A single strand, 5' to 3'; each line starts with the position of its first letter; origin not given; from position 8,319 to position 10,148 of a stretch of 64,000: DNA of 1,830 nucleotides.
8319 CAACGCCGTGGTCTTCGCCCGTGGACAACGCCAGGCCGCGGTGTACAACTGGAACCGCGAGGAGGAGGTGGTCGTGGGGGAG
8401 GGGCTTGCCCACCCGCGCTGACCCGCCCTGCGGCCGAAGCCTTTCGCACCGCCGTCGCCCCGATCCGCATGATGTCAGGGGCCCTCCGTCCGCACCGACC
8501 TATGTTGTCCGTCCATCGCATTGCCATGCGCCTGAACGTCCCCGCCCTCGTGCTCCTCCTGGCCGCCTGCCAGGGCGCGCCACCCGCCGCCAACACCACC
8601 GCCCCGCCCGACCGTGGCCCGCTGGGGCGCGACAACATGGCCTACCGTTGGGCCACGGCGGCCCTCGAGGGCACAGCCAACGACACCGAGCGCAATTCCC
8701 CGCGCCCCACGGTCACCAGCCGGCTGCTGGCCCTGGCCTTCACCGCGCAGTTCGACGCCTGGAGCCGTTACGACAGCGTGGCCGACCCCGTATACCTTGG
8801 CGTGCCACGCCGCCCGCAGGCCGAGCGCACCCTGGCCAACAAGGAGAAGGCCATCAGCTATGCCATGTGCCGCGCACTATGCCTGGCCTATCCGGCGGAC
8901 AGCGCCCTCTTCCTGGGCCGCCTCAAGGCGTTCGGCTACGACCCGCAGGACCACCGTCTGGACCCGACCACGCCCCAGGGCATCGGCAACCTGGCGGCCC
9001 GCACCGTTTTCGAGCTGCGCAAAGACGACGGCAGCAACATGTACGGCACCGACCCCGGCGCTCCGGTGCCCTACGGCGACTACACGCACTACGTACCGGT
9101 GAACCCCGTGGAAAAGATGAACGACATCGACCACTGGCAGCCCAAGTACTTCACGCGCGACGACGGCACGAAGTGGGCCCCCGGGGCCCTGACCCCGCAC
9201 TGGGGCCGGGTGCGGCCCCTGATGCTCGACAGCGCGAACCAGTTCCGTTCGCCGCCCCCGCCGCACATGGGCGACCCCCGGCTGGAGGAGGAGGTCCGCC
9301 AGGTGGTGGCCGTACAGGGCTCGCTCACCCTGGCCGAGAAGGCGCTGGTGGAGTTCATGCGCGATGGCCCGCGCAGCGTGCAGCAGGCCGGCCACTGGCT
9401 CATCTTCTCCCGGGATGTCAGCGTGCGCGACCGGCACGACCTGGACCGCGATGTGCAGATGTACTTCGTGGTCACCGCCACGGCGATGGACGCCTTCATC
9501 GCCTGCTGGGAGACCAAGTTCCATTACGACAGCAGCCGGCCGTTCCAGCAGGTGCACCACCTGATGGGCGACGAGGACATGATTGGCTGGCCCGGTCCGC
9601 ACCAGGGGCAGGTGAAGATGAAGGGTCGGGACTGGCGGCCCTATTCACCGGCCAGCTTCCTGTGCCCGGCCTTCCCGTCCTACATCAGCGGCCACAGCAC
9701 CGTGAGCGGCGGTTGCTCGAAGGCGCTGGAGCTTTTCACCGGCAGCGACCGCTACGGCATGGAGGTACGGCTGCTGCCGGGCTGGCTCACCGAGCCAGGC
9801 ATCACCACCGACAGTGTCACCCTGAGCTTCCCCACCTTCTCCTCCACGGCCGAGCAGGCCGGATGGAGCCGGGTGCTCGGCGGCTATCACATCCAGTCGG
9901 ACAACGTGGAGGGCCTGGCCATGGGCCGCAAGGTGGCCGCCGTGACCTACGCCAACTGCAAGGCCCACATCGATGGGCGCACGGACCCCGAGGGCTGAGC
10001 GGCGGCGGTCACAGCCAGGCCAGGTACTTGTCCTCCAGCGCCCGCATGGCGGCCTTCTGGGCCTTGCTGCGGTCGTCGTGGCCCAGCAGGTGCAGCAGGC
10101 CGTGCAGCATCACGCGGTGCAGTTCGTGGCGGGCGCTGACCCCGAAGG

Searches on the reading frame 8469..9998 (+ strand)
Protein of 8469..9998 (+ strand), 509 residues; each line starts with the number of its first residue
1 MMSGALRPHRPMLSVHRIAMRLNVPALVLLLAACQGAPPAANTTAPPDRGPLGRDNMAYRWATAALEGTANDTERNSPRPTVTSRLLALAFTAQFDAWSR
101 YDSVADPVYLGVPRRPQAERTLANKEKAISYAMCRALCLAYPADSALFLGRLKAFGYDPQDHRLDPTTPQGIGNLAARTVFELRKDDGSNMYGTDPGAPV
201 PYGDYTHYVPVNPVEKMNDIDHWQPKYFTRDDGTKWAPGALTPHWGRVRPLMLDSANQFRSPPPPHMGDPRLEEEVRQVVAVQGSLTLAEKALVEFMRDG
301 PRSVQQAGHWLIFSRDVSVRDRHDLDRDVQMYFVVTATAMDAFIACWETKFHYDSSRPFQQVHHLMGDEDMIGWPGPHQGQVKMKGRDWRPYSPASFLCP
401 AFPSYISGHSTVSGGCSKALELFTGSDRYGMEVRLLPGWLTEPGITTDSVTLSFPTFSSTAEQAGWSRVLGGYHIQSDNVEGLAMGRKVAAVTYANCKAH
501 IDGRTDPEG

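Call 37: search_protein_families(library=pfam, proteins=[window:8469-9998:+], max_evalue=0.001)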
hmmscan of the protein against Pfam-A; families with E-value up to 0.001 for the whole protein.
window:8469-9998:+ (509 aa): 3 families
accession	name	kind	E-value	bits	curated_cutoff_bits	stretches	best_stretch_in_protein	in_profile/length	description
PF21167.2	DUF6851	-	1.9e-43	148.7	27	1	89-225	1-140/140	Domain of unknown function (DUF6851)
PF22778.2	VCPO_2nd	-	1.4e-15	58.2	27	1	330-504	1-174/177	VCPO second helical-bundle domain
PF01569.27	PAP2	-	3.3e-07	30.6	27.2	1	335-495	6-123/130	PAP2 superfamily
